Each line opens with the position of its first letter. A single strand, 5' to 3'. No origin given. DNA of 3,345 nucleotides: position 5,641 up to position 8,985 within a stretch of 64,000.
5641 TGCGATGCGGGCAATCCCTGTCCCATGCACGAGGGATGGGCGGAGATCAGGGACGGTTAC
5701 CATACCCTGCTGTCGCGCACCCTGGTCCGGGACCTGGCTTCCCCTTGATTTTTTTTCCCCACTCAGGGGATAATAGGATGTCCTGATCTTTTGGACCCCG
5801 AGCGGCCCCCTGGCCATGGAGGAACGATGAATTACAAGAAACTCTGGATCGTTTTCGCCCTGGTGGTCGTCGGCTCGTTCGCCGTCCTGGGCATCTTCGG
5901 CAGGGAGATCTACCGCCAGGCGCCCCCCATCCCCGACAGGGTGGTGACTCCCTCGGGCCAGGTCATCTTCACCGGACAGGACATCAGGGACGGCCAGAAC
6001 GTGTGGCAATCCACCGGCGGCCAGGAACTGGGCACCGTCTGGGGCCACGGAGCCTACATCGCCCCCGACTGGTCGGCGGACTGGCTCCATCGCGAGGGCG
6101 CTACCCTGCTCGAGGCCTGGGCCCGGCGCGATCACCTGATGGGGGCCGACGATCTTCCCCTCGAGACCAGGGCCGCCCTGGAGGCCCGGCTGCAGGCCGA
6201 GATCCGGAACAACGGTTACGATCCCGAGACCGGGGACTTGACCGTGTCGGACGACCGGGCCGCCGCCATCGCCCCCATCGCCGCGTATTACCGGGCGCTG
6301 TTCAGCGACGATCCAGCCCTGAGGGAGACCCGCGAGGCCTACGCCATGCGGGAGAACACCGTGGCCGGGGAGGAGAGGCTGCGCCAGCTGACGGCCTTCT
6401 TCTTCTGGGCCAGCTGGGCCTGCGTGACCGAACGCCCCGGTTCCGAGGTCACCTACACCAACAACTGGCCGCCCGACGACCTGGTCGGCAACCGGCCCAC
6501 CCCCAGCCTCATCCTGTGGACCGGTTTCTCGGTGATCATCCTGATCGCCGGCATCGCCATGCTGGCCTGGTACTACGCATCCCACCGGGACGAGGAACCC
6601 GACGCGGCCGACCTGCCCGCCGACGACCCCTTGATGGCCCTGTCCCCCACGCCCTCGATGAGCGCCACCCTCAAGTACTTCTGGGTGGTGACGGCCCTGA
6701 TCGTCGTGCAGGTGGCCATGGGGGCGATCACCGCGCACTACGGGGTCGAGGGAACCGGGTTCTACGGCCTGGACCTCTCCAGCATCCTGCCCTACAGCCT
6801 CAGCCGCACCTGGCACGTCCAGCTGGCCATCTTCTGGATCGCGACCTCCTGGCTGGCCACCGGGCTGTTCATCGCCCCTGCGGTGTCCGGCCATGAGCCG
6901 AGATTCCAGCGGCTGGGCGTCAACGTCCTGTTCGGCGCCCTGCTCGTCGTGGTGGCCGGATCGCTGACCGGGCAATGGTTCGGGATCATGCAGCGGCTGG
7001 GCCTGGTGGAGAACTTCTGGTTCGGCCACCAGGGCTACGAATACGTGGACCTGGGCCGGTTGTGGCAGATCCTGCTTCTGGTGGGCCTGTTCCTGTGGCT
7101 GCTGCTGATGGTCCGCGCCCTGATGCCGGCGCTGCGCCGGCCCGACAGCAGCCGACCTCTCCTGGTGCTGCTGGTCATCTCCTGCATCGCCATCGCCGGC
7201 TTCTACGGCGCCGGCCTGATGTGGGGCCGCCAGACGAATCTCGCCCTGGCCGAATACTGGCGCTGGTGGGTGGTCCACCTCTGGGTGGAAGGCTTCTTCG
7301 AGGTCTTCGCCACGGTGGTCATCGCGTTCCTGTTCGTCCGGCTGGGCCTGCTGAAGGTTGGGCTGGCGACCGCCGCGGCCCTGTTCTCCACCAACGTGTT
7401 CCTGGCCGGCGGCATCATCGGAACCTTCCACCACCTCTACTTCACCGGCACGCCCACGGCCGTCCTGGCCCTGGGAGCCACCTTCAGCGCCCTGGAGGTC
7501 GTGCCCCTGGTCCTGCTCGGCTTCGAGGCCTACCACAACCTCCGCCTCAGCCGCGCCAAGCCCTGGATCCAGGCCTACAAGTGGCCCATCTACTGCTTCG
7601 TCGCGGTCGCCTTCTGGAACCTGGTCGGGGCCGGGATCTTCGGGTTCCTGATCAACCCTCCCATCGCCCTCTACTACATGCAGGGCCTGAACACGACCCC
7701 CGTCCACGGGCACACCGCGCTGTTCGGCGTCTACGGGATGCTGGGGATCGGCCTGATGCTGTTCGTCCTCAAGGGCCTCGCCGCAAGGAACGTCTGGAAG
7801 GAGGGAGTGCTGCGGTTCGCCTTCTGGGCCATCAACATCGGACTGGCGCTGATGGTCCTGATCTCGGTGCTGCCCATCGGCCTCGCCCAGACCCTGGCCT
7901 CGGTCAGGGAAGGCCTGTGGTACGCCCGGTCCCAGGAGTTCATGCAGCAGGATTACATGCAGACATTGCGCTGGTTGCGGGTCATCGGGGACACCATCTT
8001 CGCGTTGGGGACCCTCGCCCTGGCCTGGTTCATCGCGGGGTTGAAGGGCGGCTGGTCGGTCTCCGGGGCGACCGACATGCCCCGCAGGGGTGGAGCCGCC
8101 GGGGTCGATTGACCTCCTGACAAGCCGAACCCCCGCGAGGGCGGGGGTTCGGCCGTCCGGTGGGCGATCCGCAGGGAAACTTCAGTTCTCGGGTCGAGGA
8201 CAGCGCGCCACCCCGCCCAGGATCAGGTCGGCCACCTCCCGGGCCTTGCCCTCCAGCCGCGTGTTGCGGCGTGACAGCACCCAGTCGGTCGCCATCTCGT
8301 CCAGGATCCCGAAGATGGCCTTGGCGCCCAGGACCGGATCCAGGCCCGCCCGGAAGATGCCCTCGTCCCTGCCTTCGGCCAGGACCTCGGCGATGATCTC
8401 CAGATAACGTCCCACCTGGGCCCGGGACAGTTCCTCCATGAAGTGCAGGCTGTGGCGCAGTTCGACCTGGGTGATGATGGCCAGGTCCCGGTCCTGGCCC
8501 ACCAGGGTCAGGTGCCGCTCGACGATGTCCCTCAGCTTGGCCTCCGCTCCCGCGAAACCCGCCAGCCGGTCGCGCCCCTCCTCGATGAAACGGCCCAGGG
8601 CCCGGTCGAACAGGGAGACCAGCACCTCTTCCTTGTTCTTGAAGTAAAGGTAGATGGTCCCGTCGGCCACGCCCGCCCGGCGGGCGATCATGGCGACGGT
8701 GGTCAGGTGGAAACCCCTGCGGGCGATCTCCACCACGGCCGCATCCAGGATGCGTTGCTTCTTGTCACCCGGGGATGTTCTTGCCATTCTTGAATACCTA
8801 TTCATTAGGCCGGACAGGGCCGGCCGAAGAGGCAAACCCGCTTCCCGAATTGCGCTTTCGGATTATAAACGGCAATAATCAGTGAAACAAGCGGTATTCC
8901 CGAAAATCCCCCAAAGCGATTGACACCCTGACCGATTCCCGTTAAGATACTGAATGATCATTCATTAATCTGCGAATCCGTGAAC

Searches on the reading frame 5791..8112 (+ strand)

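Call 57: search_protein_families(library=pfam, proteins=[window:5791-8112:+], max_evalue=0.001)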
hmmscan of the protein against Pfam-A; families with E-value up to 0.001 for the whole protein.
window:5791-8112:+ (773 aa): 2 families
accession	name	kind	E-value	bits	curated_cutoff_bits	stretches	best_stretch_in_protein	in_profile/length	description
PF22085.1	NorB_cytochrome_c-like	-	1.4e-71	241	29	1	48-228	1-181/181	Nitric oxide reductase subunit B, cytochrome c-like domain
PF00115.25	COX1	-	8.5e-61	206.6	34.8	1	292-736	2-436/436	Cytochrome C and Quinol oxidase polypeptide I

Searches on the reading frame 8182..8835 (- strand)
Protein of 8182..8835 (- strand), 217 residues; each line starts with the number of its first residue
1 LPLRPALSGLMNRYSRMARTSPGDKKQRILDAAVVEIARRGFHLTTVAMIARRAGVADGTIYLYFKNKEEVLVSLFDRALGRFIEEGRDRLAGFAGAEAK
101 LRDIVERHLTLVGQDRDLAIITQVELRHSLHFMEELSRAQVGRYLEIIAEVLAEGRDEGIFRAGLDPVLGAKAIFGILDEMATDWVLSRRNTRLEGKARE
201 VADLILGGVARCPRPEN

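Call 57: search_protein_families(library=pfam, proteins=[window:8182-8835:-], max_evalue=0.001)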
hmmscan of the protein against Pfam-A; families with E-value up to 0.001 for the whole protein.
window:8182-8835:- (217 aa): 4 families
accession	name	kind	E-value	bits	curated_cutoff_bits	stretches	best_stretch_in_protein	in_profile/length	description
PF08359.16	TetR_C_4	-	1.9e-26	93.2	21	1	76-208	1-133/133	YsiA-like protein, C-terminal region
PF00440.29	TetR_N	-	5.2e-17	61.8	24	1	29-73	1-45/47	Bacterial regulatory proteins, tetR family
PF17932.6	TetR_C_24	-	5.2e-08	33.6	26.4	1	97-205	4-110/114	Tetracyclin repressor-like, C-terminal domain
PF17938.6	TetR_C_29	-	0.00012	22.7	26.2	1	99-168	3-74/119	Tetracyclin repressor-like, C-terminal domain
